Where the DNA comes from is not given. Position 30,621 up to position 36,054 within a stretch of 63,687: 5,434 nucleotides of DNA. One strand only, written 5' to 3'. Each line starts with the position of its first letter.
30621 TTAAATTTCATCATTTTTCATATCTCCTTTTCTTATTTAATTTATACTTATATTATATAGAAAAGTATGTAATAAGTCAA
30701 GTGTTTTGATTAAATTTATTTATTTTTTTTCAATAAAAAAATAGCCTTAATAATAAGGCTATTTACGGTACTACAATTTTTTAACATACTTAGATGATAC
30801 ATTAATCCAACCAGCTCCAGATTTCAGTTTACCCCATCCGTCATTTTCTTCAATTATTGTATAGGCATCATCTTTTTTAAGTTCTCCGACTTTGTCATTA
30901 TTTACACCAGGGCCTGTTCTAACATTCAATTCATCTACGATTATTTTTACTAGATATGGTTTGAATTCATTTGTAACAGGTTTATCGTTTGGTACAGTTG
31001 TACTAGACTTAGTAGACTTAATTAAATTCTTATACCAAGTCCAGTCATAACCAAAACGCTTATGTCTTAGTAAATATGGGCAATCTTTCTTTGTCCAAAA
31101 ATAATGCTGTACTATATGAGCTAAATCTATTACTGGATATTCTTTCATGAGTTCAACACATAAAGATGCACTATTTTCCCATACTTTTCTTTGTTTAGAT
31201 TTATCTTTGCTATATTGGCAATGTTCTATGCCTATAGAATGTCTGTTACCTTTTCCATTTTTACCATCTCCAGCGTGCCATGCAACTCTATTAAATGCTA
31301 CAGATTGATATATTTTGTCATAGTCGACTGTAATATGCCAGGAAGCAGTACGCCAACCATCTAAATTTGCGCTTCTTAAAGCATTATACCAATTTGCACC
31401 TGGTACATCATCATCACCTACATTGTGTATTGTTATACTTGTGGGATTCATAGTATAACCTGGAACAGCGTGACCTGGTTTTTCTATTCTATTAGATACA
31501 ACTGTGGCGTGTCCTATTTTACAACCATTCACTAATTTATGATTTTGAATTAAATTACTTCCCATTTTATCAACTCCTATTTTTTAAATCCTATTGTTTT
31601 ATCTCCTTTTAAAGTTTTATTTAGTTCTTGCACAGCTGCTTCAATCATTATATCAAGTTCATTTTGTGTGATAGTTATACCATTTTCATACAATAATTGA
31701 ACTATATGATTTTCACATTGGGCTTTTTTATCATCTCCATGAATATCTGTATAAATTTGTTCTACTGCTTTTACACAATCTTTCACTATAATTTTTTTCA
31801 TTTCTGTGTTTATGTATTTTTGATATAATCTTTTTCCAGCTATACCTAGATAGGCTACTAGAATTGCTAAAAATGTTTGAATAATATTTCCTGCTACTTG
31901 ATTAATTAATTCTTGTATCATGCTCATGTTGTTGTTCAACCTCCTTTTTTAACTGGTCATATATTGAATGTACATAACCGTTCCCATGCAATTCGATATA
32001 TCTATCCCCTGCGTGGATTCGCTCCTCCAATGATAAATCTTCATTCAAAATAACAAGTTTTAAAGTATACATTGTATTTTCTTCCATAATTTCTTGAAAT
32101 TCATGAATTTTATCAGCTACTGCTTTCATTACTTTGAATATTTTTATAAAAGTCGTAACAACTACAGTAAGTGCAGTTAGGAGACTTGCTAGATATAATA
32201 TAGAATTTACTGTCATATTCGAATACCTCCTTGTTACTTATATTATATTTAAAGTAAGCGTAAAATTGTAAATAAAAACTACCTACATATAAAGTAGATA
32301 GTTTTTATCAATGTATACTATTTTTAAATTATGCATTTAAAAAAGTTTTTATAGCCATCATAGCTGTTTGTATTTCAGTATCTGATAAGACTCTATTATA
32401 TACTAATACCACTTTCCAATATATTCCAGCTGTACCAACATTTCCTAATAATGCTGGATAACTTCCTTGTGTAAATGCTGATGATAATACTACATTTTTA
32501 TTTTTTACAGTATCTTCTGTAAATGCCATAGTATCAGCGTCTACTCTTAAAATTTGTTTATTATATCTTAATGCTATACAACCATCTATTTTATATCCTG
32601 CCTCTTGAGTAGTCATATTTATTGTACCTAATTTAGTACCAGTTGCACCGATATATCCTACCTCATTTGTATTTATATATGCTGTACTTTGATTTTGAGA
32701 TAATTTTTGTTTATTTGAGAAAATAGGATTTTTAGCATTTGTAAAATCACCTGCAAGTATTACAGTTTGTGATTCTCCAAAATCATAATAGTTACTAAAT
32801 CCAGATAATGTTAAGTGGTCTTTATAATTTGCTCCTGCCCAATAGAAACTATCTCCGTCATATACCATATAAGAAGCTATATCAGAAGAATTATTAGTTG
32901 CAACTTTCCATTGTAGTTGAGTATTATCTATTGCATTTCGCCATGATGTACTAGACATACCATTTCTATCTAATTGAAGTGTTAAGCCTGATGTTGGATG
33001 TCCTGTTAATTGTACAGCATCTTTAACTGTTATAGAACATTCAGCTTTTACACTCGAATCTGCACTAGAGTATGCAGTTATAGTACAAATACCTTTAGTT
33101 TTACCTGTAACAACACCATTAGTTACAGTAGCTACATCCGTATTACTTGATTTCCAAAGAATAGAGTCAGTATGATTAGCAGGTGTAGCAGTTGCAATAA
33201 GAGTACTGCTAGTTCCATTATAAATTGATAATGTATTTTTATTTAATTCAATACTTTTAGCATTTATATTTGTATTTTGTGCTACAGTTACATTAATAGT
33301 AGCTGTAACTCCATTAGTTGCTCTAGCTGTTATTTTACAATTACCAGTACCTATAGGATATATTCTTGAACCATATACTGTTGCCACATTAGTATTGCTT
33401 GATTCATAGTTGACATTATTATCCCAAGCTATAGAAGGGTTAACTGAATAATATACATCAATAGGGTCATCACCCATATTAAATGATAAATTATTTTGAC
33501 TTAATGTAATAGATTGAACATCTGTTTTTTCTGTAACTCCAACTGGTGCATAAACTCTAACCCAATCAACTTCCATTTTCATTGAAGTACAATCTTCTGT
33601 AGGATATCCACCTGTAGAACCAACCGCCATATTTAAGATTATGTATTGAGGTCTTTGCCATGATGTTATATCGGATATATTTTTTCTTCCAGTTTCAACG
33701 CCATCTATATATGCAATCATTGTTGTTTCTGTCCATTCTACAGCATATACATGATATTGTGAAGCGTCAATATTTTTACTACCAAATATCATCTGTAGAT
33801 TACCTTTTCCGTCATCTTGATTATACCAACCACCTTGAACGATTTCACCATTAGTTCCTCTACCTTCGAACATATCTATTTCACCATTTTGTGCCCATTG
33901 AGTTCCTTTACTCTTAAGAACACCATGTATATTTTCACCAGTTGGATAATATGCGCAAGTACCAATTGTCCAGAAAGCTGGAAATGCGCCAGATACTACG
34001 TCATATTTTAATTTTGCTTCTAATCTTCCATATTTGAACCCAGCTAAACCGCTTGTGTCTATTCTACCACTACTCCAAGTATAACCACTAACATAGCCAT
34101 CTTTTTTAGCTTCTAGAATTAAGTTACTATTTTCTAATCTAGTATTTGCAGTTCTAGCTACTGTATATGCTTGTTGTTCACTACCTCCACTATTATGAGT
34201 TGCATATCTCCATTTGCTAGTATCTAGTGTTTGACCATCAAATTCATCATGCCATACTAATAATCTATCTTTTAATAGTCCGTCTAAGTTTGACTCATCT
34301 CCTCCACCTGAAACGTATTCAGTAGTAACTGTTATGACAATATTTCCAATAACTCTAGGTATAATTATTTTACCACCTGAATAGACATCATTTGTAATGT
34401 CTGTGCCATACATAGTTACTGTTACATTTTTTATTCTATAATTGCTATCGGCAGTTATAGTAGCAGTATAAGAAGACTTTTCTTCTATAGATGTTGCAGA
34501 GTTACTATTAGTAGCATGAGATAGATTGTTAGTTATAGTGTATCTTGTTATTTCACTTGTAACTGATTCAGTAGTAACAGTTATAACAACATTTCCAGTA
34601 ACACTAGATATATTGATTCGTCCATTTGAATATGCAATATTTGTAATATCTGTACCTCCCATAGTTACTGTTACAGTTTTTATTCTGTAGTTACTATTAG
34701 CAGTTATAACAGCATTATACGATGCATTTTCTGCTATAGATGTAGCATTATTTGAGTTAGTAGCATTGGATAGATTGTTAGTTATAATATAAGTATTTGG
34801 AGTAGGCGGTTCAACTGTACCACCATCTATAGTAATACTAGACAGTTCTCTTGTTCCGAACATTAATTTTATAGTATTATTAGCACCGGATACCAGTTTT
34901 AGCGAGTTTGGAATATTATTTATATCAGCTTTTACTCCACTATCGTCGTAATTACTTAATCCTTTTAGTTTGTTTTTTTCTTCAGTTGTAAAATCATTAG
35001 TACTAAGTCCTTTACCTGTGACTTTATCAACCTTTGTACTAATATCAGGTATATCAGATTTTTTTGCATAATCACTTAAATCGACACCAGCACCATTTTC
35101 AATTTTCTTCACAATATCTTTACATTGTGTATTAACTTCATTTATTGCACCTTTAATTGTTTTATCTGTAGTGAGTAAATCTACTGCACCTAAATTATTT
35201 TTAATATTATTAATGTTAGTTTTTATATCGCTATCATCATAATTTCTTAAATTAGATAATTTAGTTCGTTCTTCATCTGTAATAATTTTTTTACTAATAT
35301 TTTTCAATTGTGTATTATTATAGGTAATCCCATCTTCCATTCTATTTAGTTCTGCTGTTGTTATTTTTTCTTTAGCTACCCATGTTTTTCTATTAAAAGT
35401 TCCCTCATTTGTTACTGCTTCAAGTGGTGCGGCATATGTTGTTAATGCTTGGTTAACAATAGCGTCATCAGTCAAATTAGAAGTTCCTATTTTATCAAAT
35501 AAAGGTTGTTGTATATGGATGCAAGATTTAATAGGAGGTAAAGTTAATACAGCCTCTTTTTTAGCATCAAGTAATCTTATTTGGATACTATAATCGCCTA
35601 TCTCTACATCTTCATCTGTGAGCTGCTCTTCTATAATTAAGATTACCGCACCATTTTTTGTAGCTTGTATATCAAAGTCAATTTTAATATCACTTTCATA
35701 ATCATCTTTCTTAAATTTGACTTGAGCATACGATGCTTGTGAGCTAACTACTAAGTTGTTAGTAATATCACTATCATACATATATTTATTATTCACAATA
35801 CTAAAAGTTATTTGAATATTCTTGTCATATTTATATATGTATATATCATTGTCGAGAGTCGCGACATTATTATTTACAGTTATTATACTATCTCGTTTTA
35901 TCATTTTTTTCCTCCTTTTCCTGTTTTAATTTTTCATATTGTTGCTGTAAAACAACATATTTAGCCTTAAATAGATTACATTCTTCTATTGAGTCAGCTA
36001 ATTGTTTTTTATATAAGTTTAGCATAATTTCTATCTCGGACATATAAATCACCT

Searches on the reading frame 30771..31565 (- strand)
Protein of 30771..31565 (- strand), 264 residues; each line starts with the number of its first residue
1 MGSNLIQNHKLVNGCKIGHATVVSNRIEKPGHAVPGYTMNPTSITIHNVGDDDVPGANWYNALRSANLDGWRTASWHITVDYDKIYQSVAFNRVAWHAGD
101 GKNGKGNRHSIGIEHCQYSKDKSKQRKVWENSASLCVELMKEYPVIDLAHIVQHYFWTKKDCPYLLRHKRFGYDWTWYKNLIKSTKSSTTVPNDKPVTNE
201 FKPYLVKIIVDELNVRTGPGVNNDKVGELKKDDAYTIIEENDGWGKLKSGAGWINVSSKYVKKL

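Call 91: search_protein_families(library=pfam, proteins=[window:30771-31565:-], max_evalue=0.001)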
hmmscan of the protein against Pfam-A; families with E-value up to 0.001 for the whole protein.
window:30771-31565:- (264 aa): 2 families
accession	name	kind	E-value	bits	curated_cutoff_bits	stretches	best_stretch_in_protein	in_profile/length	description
PF01510.30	Amidase_2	-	6.8e-23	81.9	26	1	39-163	3-129/131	N-acetylmuramoyl-L-alanine amidase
PF08239.17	SH3_3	-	1.4e-07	32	27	1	212-261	2-53/54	Bacterial SH3 domain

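Call 92: find_related_loci(query=window:30771-31565:-, collection=genome_contigs, flank=1000)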
Query window:30771-31565:- (264 aa) in genome_contigs; peptide patterns used: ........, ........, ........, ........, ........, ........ (x = any residue, [..] = any of these).
34 stretches matched a pattern, but none encodes a relative of the query by tblastn (E <= 1e-3).

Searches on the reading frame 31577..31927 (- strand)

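Call 91: search_protein_families(library=pfam, proteins=[window:31577-31927:-], max_evalue=0.001)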
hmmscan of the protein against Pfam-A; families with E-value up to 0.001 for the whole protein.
window:31577-31927:- (116 aa): 1 family
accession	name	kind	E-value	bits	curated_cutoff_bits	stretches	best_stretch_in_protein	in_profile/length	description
PF09682.15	Phage_holin_6_1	-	1.6e-15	57.7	24.9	1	9-104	2-101/101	Bacteriophage holin of superfamily 6 (Holin_LLH)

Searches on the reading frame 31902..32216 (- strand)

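Call 91: search_protein_families(library=pfam, proteins=[window:31902-32216:-], max_evalue=0.001)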
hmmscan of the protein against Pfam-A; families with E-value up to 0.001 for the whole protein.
window:31902-32216:- (104 aa): 1 family
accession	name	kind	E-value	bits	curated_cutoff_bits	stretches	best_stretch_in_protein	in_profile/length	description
PF02374.21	ArsA_ATPase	-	0.00074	19.3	24.3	1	19-67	176-224/305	Anion-transporting ATPase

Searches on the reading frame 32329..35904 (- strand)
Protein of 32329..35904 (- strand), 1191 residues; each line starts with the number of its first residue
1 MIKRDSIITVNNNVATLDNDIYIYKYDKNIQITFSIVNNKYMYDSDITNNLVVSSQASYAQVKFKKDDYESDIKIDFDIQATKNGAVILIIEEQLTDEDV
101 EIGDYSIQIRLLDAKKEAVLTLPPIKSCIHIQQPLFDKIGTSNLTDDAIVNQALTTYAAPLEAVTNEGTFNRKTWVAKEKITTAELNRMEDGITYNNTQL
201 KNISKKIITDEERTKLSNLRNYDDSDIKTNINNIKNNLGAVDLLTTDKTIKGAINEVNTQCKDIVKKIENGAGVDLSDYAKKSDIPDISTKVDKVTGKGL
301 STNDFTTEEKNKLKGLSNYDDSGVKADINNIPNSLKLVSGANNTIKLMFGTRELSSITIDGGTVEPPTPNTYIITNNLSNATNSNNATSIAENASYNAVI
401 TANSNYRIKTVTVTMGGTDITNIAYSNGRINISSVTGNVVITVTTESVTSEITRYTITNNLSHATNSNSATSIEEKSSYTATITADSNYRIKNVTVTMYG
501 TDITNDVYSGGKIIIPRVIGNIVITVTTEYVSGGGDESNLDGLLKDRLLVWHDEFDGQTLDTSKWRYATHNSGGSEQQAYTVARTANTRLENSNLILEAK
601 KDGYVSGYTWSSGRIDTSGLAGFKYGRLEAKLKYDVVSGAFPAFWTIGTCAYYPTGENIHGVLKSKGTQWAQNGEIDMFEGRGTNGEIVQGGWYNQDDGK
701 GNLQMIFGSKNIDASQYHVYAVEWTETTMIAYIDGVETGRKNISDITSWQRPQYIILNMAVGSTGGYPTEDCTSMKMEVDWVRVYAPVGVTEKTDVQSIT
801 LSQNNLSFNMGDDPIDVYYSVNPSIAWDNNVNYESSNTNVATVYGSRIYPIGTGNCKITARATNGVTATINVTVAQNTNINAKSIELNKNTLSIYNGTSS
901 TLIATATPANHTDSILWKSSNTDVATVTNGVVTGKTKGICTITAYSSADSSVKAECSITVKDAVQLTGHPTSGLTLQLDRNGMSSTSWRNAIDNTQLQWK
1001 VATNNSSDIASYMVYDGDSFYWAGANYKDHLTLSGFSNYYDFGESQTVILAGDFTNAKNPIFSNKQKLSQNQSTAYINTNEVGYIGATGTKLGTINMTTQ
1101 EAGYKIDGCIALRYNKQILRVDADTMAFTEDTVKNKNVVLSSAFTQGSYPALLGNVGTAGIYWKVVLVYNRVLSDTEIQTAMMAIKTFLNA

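Call 91: search_protein_families(library=pfam, proteins=[window:32329-35904:-], max_evalue=0.001)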
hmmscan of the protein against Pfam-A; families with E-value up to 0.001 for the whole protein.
window:32329-35904:- (1191 aa): 2 families
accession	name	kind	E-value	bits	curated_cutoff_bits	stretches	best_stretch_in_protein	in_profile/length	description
PF00722.28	Glyco_hydro_16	-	3.4e-12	46.6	22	1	579-782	5-174/175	Glycosyl hydrolases family 16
PF02368.24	Big_2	-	6.4e-09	36.1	22.8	1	883-948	3-70/79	Bacterial Ig-like domain (group 2)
